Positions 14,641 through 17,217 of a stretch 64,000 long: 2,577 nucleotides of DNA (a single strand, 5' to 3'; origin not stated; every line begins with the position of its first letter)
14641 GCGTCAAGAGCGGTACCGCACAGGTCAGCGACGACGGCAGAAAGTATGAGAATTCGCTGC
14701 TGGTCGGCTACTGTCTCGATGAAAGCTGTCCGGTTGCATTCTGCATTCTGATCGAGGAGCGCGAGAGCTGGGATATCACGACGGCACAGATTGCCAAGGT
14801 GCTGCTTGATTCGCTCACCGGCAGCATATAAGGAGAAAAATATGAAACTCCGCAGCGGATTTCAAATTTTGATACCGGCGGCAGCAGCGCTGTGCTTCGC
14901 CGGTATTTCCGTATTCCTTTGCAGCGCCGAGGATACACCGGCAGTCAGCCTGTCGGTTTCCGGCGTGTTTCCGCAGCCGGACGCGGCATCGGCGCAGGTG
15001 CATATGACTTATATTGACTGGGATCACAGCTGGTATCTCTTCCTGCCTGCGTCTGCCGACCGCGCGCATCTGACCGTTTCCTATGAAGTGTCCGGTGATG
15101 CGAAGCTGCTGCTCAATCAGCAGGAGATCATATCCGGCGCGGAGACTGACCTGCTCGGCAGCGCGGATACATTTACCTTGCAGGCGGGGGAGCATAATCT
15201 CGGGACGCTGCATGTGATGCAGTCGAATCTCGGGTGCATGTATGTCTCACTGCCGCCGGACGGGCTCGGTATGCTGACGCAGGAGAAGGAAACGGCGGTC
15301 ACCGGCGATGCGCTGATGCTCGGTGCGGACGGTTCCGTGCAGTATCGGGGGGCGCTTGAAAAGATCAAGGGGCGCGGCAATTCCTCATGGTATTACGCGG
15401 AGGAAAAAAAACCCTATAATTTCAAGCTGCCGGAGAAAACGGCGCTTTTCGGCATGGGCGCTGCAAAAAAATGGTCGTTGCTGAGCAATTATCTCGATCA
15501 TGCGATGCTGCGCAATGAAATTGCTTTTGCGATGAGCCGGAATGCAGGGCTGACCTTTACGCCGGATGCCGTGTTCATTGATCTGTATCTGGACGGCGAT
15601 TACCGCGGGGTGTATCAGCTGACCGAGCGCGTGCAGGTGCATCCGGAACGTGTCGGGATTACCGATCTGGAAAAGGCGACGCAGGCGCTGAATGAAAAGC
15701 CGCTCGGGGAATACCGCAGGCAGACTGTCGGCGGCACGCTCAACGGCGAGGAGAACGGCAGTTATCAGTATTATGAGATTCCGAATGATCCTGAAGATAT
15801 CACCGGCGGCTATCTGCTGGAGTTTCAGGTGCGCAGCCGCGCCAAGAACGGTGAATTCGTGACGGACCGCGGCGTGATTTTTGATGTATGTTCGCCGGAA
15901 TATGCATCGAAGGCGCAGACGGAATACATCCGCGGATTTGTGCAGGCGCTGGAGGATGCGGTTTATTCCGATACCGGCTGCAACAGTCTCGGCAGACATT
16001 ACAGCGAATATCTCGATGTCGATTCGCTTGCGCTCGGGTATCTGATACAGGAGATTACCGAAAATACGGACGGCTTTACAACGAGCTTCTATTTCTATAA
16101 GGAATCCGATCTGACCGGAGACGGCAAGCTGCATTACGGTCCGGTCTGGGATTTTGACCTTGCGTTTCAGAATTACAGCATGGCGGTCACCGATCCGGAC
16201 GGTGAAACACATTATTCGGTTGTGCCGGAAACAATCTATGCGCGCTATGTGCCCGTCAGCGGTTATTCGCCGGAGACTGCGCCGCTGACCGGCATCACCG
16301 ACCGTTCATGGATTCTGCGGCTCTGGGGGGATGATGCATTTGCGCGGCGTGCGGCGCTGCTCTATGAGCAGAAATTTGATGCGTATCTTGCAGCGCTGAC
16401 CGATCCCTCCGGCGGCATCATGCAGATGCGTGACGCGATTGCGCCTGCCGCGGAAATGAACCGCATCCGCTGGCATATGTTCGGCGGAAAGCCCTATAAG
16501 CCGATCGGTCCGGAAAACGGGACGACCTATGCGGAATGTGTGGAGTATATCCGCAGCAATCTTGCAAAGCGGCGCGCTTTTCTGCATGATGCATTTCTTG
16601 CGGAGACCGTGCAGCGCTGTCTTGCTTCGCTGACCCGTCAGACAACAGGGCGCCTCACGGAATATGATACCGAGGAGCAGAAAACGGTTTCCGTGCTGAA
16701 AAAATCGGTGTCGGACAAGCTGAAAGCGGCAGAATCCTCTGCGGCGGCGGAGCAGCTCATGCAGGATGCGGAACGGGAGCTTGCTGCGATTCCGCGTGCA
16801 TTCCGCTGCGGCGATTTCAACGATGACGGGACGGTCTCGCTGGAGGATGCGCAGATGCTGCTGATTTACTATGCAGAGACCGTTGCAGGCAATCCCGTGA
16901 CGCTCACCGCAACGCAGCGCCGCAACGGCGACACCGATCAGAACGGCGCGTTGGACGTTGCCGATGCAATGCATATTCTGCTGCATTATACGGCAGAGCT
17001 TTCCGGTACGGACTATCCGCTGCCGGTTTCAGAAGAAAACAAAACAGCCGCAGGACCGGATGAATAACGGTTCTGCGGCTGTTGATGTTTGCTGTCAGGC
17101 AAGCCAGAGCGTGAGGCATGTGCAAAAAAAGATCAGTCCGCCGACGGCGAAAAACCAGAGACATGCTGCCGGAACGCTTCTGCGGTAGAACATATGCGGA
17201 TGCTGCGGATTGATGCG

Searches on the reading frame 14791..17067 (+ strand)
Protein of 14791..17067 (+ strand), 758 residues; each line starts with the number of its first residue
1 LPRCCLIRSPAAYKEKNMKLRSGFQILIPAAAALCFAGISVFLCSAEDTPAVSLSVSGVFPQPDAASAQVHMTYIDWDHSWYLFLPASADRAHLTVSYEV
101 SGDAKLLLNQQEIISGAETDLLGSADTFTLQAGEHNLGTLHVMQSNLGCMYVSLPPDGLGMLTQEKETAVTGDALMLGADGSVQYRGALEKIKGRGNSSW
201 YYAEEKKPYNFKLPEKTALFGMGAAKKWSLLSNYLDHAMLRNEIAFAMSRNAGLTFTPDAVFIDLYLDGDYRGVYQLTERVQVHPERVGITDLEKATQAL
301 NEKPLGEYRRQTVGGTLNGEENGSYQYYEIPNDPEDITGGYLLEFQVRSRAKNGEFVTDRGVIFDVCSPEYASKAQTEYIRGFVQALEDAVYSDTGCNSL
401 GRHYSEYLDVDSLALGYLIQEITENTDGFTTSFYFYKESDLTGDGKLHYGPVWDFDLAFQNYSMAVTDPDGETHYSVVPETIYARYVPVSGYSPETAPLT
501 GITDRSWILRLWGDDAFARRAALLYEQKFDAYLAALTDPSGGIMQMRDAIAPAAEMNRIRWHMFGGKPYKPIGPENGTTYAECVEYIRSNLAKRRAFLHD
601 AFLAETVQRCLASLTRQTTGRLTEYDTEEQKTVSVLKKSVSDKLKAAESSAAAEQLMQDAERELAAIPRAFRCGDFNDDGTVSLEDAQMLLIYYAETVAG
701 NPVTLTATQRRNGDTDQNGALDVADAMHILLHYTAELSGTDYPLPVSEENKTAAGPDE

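Call 16: search_protein_families(library=pfam, proteins=[window:14791-17067:+], max_evalue=0.001)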
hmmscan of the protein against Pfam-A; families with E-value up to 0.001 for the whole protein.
window:14791-17067:+ (758 aa): 1 family
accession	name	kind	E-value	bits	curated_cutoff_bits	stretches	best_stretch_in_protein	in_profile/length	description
PF08757.17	CotH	-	1.6e-35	123.6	23.8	1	192-598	1-322/322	CotH kinase protein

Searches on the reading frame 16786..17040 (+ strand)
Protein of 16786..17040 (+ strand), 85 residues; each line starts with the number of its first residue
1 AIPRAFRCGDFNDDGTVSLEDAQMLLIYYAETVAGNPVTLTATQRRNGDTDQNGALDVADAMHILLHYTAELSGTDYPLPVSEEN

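Call 98: search_protein_families(library=pfam, proteins=[window:16786-17040:+], max_evalue=1)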
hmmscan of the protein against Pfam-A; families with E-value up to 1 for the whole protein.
seq(85 aa): 7 families
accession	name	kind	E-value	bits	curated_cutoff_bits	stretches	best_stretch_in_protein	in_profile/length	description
PF00404.24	Dockerin_1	-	4.8e-05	23.9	22.9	1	9-62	2-50/57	Dockerin type I domain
PF13405.12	EF-hand_6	-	0.00017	21.5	25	1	4-26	4-26/30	EF-hand domain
PF13833.12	EF-hand_8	-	0.00057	20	28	1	6-21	31-46/54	EF-hand domain pair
PF00036.39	EF-hand_1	-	0.0012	18.7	25.4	1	4-23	4-23/29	EF hand domain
PF13499.12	EF-hand_7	-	0.0036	18.1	30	0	6-21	46-61/67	EF-hand domain pair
PF13202.12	EF-hand_5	-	0.0067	16.3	25.9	1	5-21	3-20/25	EF hand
PF17944.6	Arg_decarbox_C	-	0.14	13.1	23.3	1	49-75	22-48/51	Arginine decarboxylase C-terminal helical extension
